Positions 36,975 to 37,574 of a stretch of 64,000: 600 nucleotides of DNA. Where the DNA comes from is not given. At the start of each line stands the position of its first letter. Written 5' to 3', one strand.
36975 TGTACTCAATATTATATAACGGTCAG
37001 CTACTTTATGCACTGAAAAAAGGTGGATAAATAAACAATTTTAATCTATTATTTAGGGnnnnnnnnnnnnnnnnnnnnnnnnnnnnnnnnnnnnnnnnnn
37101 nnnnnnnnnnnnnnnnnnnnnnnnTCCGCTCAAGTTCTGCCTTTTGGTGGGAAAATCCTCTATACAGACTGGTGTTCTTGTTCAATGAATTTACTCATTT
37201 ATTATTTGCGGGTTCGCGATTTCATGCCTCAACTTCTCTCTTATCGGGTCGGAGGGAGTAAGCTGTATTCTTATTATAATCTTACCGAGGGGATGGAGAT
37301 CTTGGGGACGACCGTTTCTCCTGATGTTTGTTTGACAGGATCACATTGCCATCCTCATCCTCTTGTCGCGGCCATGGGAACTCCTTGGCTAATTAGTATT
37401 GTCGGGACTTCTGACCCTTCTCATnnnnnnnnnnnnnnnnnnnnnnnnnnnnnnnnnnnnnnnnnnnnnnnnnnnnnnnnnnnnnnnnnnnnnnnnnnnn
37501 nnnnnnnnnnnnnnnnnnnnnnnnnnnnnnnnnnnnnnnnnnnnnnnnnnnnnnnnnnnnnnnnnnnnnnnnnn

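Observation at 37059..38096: Secreted T4-type lysozyme fused to a Cys/His-containing N-domain via a (SG)6(TG)3 linker, divergent from the T4SS-like operon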

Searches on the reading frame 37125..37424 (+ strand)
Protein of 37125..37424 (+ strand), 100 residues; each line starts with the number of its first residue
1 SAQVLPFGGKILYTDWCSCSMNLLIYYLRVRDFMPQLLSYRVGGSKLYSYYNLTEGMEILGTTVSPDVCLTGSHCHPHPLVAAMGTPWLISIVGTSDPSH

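Call 14: find_homologous_proteins(query=A2, max_evalue=0.01)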
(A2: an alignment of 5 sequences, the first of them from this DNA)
Query A2 (5 sequences) (96 aa, profile of the alignment): 3 proteins with E <= 0.01 among 546 candidates.
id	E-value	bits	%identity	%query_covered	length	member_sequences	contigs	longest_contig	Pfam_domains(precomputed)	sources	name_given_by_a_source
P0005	1.9e-28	116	66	98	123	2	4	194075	-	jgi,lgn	jgi:hypothetical protein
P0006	7.7e-22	95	56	98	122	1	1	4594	-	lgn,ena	-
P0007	1.8e-13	68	38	97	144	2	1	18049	-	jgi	-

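Call 22: find_encoding_contigs(protein=P0005, flank=10000, max_places=4)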
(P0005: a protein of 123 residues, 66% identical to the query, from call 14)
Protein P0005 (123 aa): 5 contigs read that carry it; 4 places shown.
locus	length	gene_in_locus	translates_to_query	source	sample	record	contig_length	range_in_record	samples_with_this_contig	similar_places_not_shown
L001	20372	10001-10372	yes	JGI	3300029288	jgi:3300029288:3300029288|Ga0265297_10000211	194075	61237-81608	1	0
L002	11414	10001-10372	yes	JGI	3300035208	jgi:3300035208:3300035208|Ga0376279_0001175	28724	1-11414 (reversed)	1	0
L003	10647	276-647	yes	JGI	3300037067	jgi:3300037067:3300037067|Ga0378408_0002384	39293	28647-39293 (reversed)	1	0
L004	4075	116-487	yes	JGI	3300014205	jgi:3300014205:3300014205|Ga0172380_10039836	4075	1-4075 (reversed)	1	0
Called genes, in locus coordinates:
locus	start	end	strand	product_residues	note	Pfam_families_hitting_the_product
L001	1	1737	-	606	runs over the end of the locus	PF19044:P-loop_TraG, PF01935:DUF87 (weak), PF12846:AAA_10 (faint), PF19044:P-loop_TraG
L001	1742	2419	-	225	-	PF26593:TraC-like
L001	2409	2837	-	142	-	PF12666:PrgI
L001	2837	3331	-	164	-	-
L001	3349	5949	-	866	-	PF19590:TrbL_3 (weak)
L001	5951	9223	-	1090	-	PF03448:MgtE_N (faint)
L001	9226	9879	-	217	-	-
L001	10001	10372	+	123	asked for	-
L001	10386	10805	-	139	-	PF02643:DUF192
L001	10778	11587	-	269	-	PF00398:RrnaAD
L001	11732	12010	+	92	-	-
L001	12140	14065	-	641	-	PF00580:UvrD-helicase, PF13245:AAA_19, PF13604:AAA_30 (faint), PF01443:Viral_helicase1 (faint), PF13087:AAA_12 (faint), PF13361:UvrD_C, PF13538:UvrD_C_2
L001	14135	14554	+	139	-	-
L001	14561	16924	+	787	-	PF26449:DUF8128, PF01935:DUF87 (faint), PF10412:TrwB_AAD_bind (faint)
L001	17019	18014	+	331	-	PF23446:LysM1_NFP_LYK (faint), PF23462:LysM3_NFP (faint), PF01476:LysM, PF23473:LysM3_LYK4_5 (weak), PF01476:LysM, PF01551:Peptidase_M23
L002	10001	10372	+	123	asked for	-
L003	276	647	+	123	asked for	-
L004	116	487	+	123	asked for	-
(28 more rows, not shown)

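Call 27: search_protein_representatives(alignment_id=A3)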
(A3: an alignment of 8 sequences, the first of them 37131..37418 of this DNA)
Query: 8 sequences, 94 profile positions. Proteins with E-value up to 0.001 (for the whole library): 342; up to 1e-10: 34; up to 1e-30: 2. The best 150 are listed.
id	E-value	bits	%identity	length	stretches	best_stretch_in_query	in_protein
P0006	2.6e-36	139.9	-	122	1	1-93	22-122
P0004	5.1e-34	132.6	-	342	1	1-93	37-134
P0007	1.9e-30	121.1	-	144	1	2-94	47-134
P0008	8.1e-30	119.1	-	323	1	3-93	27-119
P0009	7.2e-27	109.7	-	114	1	3-93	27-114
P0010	6.7e-23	96.9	-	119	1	2-93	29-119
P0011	1.4e-22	95.9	-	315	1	3-93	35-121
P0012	2.2e-21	92.1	-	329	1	2-93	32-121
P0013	2.6e-21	91.8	-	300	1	3-93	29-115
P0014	1.0e-20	89.9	-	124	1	2-93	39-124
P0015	7.3e-20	87.2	-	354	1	3-93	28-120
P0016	1.1e-19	86.7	-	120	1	2-93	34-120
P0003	1.4e-17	79.9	-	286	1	32-93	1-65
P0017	1.9e-17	79.5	-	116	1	3-93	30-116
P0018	2.3e-17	79.2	-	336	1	2-93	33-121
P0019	1.1e-16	77.0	-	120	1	3-92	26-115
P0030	3.6e-12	62.5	-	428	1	3-93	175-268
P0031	3.8e-12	62.5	-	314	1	3-93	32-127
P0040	1.3e-10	57.5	-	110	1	3-90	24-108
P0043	2.1e-10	56.9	-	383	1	3-93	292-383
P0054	2.0e-09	53.7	-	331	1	3-93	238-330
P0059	4.5e-09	52.6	-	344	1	3-92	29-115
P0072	2.1e-08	50.5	-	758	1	3-92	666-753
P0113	4.1e-07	46.3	-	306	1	3-92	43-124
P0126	7.8e-07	45.4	-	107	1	3-92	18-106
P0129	1.1e-06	44.9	-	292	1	1-93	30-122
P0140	2.1e-06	44.1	-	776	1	2-92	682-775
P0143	2.2e-06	44.0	-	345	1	2-76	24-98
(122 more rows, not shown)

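Call 31: search_protein_families(library=pfam, alignment_id=A4, max_evalue=0.001)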
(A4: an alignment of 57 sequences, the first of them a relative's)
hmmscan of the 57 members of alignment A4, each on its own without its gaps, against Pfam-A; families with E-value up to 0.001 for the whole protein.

A. member 1, P0008 (323 aa): 0 families

B. families by the number of members that match (of 57 scanned): 13 families
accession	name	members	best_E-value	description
PF01471.23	PG_binding_1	5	3.8e-11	Putative peptidoglycan binding domain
PF00959.24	Phage_lysozyme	4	1.4e-09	Phage lysozyme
PF01833.30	TIG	1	5.1e-11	IPT/TIG domain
PF03448.22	MgtE_N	1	2.2e-09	MgtE intracellular N domain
PF00877.26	NLPC_P60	1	8.3e-08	NlpC/P60 family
PF12477.13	TraW_N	1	9.7e-07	Sex factor F TraW protein N terminal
PF12256.14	TcdB_toxin_midN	1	3.7e-05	Insecticide toxin TcdB middle/N-terminal region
PF07996.16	T4SS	1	7.9e-05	Type IV secretion system proteins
PF05388.16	Carbpep_Y_N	1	0.00041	Carboxypeptidase Y pro-peptide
PF06725.17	3D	1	0.00052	3D domain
PF19113.5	DUF5799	1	0.00058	Family of unknown function (DUF5799)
PF04003.17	Utp12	1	0.0008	Dip2/Utp12 Family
PF14841.11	FliG_M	1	0.00087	FliG middle domain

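Call 41: predict_structure(alignment_id=A5)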
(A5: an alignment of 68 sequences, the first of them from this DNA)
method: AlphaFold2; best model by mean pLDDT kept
length: 100 residues; sequences in the alignment: 68
mean_pLDDT: 94.7   pTM: 0.86
mean pLDDT of the five models: 94.7, 93.8, 93.1, 92.6, 91.6
residues with pLDDT >= 90: 90; 70-90: 8; 50-70: 2; < 50: 0
segments of 3 or more residues with pLDDT < 50: none
pLDDT, mean of each block of 10 residues (from residue 1): 91 98 98 97 92 94 97 97 97 87
secondary structure, 60 per line:
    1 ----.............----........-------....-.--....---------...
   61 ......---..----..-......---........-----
elements in order: E5-17 E22-29 E37-40 E45-48 E58-66 H79-84 E88-95

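Call 47: search_protein_families(library=pfam, proteins=[P0008, P0011, P0031, P0059, P0113, P0129, P0143], max_evalue=0.01)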
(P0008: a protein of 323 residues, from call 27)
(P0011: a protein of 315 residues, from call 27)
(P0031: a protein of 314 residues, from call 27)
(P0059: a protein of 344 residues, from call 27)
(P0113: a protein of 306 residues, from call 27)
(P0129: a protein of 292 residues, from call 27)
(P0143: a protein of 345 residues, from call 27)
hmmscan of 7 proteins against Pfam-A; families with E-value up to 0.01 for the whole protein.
P0008 (323 aa): 0 families

P0011 (315 aa): 0 families

P0031 (314 aa): 0 families

P0059 (344 aa): 0 families

P0113 (306 aa): 0 families

P0129 (292 aa): 0 families

P0143 (345 aa): 1 family
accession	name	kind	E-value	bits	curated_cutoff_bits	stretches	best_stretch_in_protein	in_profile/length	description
PF06725.17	3D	-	0.00052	20.6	23.8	1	266-306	1-36/72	3D domain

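Call 51: find_encoding_contigs(protein=P0019, flank=8000, max_places=2)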
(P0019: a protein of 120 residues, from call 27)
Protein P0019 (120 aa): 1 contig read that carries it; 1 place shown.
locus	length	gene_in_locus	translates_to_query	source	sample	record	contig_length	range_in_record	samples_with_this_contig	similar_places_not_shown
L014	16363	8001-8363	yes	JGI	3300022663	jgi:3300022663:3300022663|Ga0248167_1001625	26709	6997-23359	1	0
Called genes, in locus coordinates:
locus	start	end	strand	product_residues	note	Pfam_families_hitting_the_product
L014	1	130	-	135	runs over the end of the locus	PF12666:PrgI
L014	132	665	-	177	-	-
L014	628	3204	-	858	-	-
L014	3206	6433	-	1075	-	PF04286:DUF445, PF01442:Apolipoprotein (weak)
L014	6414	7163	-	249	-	-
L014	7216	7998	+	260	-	-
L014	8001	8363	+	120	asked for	-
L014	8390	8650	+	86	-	PF01541:GIY-YIG, PF10544:T5orf172 (weak)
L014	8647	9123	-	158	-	PF02643:DUF192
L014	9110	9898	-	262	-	PF00398:RrnaAD, PF13649:Methyltransf_25 (faint)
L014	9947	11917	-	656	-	PF00580:UvrD-helicase, PF13245:AAA_19, PF13604:AAA_30 (faint), PF01443:Viral_helicase1 (faint), PF13087:AAA_12 (faint), PF13361:UvrD_C, PF13538:UvrD_C_2 (weak)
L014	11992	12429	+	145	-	-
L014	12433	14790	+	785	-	PF26449:DUF8128, PF02534:T4SS-DNA_transf (weak), PF01935:DUF87 (weak)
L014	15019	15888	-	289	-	-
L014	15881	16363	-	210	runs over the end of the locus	-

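Call 52: find_encoding_contigs(protein=P0072, flank=8000, max_places=2)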
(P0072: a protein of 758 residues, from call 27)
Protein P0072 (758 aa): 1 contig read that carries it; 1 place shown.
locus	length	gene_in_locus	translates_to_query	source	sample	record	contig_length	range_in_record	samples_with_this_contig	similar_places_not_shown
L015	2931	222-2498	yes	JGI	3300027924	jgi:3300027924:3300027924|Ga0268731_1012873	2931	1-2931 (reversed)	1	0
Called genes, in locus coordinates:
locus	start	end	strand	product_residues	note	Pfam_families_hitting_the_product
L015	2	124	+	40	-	?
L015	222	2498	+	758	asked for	-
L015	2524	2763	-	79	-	-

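Call 53: find_encoding_contigs(protein=P0040, flank=8000, max_places=2)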
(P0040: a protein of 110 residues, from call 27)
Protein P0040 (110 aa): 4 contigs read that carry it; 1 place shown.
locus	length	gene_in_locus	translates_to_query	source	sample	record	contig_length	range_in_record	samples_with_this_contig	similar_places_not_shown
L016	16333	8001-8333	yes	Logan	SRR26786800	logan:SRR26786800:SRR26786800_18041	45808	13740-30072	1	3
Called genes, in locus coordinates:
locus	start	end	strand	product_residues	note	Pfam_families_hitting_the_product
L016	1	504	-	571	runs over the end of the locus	PF01935:DUF87, PF12846:AAA_10 (faint), PF19044:P-loop_TraG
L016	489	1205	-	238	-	PF26593:TraC-like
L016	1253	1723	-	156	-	PF12666:PrgI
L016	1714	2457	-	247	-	-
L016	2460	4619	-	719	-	-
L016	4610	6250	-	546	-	-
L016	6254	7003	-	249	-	-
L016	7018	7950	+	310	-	PF01471:PG_binding_1 (faint), PF01833:TIG (faint)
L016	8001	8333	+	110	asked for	-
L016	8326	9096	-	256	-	PF00398:RrnaAD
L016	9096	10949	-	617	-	PF00580:UvrD-helicase, PF01443:Viral_helicase1 (faint), PF13245:AAA_19, PF13604:AAA_30 (faint), PF13087:AAA_12 (faint), PF13361:UvrD_C, PF13538:UvrD_C_2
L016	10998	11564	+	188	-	-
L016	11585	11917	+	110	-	PF01258:zf-dskA_traR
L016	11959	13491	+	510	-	PF13541:ChlI, PF00493:MCM, PF00158:Sigma54_activat (faint), PF01078:Mg_chelatase, PF00004:AAA (weak), PF07728:AAA_5, PF13335:Mg_chelatase_C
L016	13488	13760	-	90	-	-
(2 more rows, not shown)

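Call 54: find_encoding_contigs(protein=P0054, flank=8000, max_places=2)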
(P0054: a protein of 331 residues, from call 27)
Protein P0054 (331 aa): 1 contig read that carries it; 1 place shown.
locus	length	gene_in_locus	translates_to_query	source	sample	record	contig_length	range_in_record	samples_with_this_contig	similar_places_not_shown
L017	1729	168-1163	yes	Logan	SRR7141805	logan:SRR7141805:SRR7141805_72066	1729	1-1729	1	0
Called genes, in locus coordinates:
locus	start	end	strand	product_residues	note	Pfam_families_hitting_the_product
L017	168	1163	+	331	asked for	-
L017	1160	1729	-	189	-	?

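Call 55: find_encoding_contigs(protein=P0030, flank=8000, max_places=2)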
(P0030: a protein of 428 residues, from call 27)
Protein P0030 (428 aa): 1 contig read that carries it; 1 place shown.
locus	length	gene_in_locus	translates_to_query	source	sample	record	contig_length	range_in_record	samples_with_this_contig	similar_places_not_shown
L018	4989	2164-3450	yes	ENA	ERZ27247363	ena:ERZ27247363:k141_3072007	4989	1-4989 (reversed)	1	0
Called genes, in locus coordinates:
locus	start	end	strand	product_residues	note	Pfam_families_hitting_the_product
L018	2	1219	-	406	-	?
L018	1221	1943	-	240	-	-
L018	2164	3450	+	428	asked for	-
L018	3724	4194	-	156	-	PF02643:DUF192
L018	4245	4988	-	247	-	?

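Call 75: search_protein_families(library=pfam, alignment_id=A5, max_evalue=1)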
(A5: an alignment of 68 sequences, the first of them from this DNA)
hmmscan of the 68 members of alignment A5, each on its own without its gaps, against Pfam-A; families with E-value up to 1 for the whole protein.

A. member 1, seq(100 aa): 0 families

B. families by the number of members that match (of 68 scanned): 6 families
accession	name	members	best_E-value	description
PF16217.10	M64_N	2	0.23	Peptidase M64 N-terminus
PF22912.2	zf-DPOE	1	0.021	Zinc finger domain of DNA polymerase-epsilon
PF23266.1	VPS11_N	1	0.03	VPS11-like, N-terminal beta-propeller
PF24052.1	Phage_lipoprotein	1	0.066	Phage lipoprotein family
PF05207.18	Zn_ribbon_CSL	1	0.16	CSL zinc finger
PF23277.2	Ig_Dlec1_1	1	0.23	Deleted in lung and esophageal cancer protein 1 Ig domain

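Call 78: search_solved_structures(query=A5, max_evalue=10)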
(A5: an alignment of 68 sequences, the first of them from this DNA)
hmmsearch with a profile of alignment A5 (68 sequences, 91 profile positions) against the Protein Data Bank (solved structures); distinct sequences matched with E-value up to 10: 2.
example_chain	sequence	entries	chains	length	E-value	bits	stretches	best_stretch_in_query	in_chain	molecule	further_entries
5iol_A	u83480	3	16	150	1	12.7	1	38-79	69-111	Nucleoside diphosphate kinase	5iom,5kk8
1cd9_B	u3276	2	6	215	1.5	12.2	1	38-70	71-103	PROTEIN (G-CSF RECEPTOR)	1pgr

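Call 80: fold_search(model_id=the predicted structure, library=viral)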
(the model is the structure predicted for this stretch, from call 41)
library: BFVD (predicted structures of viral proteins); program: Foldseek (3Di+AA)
matches with E <= 10: 482; with E <= 0.001: 0
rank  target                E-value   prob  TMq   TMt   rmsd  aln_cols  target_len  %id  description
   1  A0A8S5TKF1            8.1e-03  0.99  0.50  0.43   8.1       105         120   13  Uncharacterized protein [Podoviridae sp. ctz6O13]
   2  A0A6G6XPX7            1.9e-02  0.97  0.46  0.42   6.9       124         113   10  (no name in the UniProt tables at hand)
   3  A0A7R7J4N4            2.3e-02  1.00  0.53  0.24   5.2        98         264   10  (no name in the UniProt tables at hand)
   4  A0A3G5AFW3            2.8e-02  1.00  0.40  0.06   4.2        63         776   13  AAA+ ATPase domain-containing protein [Solivirus sp.]
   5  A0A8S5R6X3            4.6e-02  0.98  0.49  0.30   7.2       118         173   11  Lipoprotein [virus sp. ctCsQ3]
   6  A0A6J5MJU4            5.4e-02  0.94  0.45  0.35   7.2       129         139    7  Uncharacterized protein [uncultured Caudovirales phage]
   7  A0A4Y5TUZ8            5.4e-02  0.89  0.40  0.40   6.7        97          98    8  Uncharacterized protein [Vibrio phage VAP7]
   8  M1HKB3                5.7e-02  0.96  0.49  0.39   6.2       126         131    7  (no name in the UniProt tables at hand)
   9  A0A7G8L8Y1            6.0e-02  0.28  0.27  0.20  11.4       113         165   10  (no name in the UniProt tables at hand)
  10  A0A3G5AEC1            7.5e-02  0.95  0.46  0.11   6.2       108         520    7  Asparaginyl-tRNA synthetase [Satyrvirus sp.]
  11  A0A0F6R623            7.9e-02  0.90  0.41  0.26   6.1        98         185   13  Uncharacterized protein [Sinorhizobium phage phiM9]
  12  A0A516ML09            7.9e-02  0.85  0.44  0.28   5.8       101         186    9  (no name in the UniProt tables at hand)
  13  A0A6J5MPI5            7.9e-02  0.54  0.35  0.29   8.1       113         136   10  Uncharacterized protein [uncultured Caudovirales phage]
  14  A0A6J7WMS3            8.4e-02  0.75  0.38  0.21   6.4       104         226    8  Uncharacterized protein [uncultured Caudovirales phage]
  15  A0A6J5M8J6            9.3e-02  0.80  0.43  0.38   7.9       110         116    5  Uncharacterized protein [uncultured Caudovirales phage]
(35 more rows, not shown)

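Call 84: find_encoding_contigs(protein=P0140, flank=8000, max_places=2)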
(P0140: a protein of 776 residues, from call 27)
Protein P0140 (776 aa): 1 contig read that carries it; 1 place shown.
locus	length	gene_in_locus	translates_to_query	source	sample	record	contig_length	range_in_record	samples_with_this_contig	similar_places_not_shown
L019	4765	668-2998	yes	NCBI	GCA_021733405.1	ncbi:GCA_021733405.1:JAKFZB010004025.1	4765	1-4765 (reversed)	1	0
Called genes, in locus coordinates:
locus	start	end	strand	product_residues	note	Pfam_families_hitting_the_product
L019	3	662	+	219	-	?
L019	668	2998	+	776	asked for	-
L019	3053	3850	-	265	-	PF00398:RrnaAD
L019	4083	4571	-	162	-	PF20803:PaaX_M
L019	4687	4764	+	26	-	?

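Call 85: find_encoding_contigs(protein=P0043, flank=8000, max_places=2)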
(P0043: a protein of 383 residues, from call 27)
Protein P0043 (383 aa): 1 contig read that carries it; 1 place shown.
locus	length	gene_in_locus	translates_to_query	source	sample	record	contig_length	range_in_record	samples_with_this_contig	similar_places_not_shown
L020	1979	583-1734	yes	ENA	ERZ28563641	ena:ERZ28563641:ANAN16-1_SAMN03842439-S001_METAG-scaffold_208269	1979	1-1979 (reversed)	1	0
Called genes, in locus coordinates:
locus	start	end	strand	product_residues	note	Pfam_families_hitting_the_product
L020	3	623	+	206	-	?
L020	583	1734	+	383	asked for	-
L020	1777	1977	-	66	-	?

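Call 86: find_encoding_contigs(protein=P0126, flank=8000, max_places=2)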
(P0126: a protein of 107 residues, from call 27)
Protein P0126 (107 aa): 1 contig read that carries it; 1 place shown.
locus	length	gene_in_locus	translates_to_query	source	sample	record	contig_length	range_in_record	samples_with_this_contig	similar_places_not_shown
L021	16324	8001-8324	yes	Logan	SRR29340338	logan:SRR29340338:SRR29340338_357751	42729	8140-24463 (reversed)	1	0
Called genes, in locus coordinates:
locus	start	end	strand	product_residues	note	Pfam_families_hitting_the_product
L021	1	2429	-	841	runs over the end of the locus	-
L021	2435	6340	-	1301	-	PF16586:DUF5060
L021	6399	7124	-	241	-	-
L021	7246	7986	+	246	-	PF01471:PG_binding_1, PF01833:TIG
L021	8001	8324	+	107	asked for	-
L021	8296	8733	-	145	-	PF02643:DUF192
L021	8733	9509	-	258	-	PF00398:RrnaAD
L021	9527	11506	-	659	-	PF00580:UvrD-helicase, PF13245:AAA_19, PF13604:AAA_30 (faint), PF01443:Viral_helicase1 (faint), PF13087:AAA_12 (faint), PF13361:UvrD_C, PF13538:UvrD_C_2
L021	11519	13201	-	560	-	-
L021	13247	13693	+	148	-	-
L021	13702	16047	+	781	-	PF26449:DUF8128, PF10412:TrwB_AAD_bind (faint)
